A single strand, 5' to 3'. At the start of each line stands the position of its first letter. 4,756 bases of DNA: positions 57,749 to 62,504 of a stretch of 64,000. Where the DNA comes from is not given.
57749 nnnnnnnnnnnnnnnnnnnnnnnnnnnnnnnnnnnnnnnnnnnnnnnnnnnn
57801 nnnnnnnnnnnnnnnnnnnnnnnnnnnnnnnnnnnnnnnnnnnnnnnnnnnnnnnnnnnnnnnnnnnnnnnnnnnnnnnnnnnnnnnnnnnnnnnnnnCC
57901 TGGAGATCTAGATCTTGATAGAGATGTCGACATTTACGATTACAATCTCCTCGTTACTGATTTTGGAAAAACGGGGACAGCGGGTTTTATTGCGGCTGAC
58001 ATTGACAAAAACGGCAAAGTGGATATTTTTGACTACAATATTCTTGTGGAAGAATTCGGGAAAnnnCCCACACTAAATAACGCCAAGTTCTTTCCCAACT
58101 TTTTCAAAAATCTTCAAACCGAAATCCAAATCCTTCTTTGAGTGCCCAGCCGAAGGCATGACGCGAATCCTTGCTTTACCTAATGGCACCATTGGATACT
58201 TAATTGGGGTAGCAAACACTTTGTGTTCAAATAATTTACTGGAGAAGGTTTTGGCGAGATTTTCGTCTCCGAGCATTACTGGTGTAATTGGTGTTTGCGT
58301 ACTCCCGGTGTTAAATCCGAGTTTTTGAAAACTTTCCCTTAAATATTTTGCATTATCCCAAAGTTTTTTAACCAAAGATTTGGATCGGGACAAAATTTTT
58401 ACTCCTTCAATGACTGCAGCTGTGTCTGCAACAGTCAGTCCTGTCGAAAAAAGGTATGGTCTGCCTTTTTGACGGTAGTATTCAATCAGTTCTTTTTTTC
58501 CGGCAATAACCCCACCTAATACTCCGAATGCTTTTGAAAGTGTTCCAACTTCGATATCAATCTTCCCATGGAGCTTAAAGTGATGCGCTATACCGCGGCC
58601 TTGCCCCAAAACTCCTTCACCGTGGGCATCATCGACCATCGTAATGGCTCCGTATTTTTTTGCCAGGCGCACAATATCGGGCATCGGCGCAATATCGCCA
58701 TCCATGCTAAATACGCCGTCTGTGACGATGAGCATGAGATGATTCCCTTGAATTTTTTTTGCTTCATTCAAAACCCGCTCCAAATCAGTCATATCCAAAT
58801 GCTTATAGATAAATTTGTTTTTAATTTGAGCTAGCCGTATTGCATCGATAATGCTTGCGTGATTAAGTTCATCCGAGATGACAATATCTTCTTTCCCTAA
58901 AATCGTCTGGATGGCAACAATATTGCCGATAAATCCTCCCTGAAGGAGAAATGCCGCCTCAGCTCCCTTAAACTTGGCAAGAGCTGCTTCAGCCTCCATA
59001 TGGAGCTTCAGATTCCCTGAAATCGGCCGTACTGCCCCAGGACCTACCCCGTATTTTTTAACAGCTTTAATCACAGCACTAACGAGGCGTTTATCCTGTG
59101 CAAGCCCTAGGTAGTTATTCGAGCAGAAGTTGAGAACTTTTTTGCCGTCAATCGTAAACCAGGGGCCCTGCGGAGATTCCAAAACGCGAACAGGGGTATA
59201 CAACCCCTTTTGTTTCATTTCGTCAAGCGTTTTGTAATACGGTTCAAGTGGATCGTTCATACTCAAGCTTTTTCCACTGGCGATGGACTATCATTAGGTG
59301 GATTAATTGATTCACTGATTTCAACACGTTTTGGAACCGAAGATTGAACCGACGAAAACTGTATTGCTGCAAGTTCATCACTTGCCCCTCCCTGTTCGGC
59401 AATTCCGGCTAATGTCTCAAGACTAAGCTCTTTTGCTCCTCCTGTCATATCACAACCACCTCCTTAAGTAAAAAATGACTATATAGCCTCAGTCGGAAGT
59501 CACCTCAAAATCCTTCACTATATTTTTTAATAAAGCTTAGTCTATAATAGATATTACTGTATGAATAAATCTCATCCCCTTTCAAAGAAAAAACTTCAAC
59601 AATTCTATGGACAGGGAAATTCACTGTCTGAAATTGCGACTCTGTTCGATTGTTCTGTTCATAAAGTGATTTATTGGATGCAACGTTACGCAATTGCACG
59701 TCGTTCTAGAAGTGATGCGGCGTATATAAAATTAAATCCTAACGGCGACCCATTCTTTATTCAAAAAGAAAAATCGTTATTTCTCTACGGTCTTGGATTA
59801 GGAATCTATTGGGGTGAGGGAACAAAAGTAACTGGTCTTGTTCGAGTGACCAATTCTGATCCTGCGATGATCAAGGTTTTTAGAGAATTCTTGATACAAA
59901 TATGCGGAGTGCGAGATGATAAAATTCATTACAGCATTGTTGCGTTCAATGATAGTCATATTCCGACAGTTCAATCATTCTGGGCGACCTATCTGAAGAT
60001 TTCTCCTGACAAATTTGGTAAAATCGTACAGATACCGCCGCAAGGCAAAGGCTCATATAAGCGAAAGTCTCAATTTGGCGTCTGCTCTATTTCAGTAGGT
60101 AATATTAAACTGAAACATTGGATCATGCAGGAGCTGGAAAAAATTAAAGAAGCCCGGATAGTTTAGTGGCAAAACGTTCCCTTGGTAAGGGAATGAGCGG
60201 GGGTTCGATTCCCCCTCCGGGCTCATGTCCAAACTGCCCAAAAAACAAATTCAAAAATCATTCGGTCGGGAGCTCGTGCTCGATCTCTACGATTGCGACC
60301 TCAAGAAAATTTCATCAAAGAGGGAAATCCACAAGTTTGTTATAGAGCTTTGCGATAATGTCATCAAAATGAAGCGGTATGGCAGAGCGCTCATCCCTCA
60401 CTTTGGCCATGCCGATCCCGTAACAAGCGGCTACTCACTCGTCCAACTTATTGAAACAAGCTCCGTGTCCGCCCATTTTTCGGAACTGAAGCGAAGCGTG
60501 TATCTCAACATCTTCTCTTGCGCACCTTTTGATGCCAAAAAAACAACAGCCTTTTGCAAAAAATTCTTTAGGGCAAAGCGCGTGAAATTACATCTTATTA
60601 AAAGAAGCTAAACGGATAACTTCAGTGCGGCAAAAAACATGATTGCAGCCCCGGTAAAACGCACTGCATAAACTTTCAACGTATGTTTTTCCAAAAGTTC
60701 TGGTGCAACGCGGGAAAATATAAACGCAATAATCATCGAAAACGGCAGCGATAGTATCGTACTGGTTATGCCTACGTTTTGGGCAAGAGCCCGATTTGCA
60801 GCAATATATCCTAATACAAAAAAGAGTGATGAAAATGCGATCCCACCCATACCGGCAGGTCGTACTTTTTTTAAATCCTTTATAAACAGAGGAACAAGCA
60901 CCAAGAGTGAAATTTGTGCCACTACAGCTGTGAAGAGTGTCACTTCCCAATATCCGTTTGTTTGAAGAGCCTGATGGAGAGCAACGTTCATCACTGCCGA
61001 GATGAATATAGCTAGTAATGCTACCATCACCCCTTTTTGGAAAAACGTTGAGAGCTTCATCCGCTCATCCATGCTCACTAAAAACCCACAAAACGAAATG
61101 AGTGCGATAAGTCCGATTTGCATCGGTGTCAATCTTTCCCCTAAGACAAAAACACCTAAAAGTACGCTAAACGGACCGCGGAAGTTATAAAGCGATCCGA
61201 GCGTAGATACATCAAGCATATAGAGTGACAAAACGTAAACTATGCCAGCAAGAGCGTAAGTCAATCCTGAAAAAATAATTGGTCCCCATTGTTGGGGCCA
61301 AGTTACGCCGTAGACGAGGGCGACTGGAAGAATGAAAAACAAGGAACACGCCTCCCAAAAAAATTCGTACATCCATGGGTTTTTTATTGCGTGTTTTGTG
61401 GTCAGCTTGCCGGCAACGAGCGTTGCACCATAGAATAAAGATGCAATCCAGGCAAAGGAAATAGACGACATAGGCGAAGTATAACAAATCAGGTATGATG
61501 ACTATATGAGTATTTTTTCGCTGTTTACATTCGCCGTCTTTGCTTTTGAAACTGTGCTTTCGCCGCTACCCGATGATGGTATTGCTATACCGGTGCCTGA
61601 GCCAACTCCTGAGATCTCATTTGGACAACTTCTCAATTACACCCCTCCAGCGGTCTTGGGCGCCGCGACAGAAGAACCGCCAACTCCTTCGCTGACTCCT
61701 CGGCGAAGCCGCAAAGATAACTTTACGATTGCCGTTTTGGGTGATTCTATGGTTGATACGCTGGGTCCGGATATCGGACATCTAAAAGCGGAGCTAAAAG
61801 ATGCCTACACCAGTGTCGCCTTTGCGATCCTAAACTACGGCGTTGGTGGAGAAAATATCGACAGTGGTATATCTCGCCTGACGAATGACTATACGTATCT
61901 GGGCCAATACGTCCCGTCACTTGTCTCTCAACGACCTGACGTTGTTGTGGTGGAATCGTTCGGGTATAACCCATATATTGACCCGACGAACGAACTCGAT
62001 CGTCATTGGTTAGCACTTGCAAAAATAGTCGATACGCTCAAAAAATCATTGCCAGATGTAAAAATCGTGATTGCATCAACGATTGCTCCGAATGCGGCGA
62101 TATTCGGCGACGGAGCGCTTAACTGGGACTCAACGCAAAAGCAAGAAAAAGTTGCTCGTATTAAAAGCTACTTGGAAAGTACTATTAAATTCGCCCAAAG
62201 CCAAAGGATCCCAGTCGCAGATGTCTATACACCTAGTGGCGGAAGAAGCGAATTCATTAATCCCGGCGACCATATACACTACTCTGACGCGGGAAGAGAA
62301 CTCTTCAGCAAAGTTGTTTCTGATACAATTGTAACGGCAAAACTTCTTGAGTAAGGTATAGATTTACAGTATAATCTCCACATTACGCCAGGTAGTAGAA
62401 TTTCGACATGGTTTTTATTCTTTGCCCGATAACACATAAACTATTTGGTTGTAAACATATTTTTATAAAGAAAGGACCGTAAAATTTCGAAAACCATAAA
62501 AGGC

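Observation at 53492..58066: Minimal cellulosome-like surface locus: a GH5-dockerin enzyme plus three paralogous cohesin-like anchor/scaffold proteins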

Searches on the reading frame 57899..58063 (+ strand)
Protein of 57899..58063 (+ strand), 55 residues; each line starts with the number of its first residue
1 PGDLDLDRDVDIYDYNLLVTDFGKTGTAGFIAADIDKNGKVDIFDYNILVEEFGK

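Call 50: search_solved_structures(query=A4, max_evalue=1, show_alignments=3)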
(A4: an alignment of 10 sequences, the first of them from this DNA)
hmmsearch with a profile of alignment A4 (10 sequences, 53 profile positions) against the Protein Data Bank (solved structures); distinct sequences matched with E-value up to 1: 23.
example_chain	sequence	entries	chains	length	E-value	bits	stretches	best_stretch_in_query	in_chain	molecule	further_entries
2y3n_B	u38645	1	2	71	2.1e-06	30.6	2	2-53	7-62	CELLULOSOMAL FAMILY-48 PROCESSIVE GLYCOSIDE HYDROLASE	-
8x39_A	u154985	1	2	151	2.9e-06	30.2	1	2-47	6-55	Serine protease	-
8x3a_A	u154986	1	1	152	3.3e-06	30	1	2-47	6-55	Serine protease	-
5lxv_B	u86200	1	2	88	0.0039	20.1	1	2-40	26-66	Carbohydrate-binding protein WP_009985128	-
2jnk_A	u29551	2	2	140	0.0054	19.7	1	2-43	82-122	Hyalurononglucosaminidase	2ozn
5nrk_B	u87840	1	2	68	0.0083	19.1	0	2-47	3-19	DocCel5: Type I dockerin repeat domain from A. cellulolyticus family 5 endoglucanase WP_01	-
3ul4_B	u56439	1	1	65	0.01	18.8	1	2-43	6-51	Cellulosome enzyme, dockerin type I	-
5nrm_B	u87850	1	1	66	0.011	18.7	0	1-18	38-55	DocCel5: Type I dockerin repeat domain from A. cellulolyticus family 5 endoglucanase WP_01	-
2b59_B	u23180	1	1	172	0.05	16.6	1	2-52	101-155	Cellulosomal scaffolding protein A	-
1kaf_A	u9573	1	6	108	0.091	15.8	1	8-47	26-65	Transcription regulatory protein MOTA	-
2yik_A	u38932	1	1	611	0.094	15.7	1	2-47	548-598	ENDOGLUCANASE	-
4uyp_B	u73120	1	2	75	0.098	15.7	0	2-51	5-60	Cellulosomal scaffoldin adaptor protein B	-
4uyq_B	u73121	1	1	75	0.12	15.4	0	2-50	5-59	Cellulosomal scaffoldin adaptor protein B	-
5jlt_A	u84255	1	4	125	0.13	15.3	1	8-47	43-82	Middle transcription regulatory protein motA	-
4fl4_A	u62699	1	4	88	0.16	15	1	2-47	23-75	Glycoside hydrolase family 9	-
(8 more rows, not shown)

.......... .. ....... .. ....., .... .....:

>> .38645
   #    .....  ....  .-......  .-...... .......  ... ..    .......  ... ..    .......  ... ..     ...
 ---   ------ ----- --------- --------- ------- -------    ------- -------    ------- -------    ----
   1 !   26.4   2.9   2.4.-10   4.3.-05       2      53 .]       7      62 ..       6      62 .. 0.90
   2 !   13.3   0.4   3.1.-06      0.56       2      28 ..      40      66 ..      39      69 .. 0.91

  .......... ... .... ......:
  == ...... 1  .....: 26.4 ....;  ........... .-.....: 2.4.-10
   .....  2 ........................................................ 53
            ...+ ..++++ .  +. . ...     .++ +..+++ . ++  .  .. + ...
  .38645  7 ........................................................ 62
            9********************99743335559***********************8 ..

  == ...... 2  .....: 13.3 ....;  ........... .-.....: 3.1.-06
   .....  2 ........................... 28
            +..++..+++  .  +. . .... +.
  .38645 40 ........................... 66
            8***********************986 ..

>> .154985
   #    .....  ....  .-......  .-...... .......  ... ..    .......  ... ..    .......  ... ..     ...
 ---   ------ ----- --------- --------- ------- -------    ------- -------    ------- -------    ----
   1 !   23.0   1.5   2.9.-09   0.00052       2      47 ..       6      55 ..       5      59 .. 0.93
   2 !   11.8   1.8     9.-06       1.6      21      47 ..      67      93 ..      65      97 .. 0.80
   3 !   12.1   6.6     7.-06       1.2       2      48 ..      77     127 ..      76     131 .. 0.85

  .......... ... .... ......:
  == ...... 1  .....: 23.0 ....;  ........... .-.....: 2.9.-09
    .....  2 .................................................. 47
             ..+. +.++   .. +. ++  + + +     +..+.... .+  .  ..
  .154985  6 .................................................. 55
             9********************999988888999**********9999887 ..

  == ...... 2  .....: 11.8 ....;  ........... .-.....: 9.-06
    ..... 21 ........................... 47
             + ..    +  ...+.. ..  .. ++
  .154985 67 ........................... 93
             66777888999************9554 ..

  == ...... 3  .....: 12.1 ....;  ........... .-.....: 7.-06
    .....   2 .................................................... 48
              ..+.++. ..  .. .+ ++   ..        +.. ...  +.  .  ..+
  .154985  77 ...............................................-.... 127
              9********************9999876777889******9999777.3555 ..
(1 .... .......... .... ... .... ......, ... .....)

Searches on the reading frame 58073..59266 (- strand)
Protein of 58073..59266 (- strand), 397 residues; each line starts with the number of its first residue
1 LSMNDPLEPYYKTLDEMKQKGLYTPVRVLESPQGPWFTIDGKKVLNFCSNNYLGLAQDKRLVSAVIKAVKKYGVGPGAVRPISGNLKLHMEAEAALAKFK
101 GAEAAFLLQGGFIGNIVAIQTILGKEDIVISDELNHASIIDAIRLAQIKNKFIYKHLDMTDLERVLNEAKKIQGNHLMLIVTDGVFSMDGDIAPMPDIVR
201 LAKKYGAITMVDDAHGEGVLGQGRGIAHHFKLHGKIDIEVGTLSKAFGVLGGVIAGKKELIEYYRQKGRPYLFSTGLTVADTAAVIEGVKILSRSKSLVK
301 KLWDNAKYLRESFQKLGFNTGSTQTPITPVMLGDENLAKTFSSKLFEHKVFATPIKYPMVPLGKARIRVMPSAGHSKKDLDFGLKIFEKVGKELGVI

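Call 74: search_protein_families(library=pfam, proteins=[window:58073-59266:-], max_evalue=0.001)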
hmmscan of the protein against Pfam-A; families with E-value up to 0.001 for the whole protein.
window:58073-59266:- (397 aa): 4 families
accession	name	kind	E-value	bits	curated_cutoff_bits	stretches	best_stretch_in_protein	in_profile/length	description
PF00155.27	Aminotran_1_2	-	4.8e-60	204.1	19.7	1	42-381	1-355/361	Aminotransferase class I and II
PF01212.27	Beta_elim_lyase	-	3.6e-05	23.7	27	1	91-318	36-270/288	Beta-eliminating lyase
PF00266.25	Aminotran_5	-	4.8e-05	22.9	21.5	1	92-214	48-177/371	Aminotransferase class-V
PF01053.26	Cys_Met_Meta_PP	-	0.00014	21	27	1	92-222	57-183/381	Cys/Met metabolism PLP-dependent enzyme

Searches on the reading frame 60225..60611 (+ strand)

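Call 74: search_protein_families(library=pfam, proteins=[window:60225-60611:+], max_evalue=0.001)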
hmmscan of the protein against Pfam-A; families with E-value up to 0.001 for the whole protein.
window:60225-60611:+ (128 aa): 1 family
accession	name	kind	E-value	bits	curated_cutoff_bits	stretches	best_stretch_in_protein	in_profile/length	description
PF02675.21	AdoMet_dc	-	7.9e-16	58.8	25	1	17-127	2-106/107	S-adenosylmethionine decarboxylase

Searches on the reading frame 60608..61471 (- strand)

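Call 74: search_protein_families(library=pfam, proteins=[window:60608-61471:-], max_evalue=0.001)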
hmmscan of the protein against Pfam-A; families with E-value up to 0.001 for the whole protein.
window:60608-61471:- (287 aa): 1 family
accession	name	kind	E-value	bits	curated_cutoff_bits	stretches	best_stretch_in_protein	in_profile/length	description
PF00892.27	EamA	-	3.7e-09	37.4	28.2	1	2-132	2-132/135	EamA-like transporter family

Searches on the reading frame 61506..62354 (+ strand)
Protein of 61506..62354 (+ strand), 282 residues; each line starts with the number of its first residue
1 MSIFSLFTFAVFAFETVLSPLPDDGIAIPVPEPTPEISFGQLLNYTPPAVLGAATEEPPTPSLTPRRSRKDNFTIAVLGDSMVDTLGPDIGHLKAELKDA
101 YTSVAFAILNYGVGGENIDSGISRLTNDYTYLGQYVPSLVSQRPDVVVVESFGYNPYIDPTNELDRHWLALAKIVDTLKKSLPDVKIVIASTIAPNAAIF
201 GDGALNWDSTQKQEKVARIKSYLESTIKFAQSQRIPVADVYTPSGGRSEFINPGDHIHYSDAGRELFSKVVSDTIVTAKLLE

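Call 74: search_protein_families(library=pfam, proteins=[window:61506-62354:+], max_evalue=0.001)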
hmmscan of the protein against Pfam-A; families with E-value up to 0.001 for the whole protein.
window:61506-62354:+ (282 aa): 2 families
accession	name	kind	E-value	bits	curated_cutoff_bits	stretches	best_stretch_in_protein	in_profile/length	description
PF00657.28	Lipase_GDSL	-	1.5e-11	45.3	23.6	1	75-269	1-206/208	GDSL-like Lipase/Acylhydrolase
PF13472.12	Lipase_GDSL_2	-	1.7e-10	42.1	32.9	1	77-265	1-177/178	GDSL-like Lipase/Acylhydrolase family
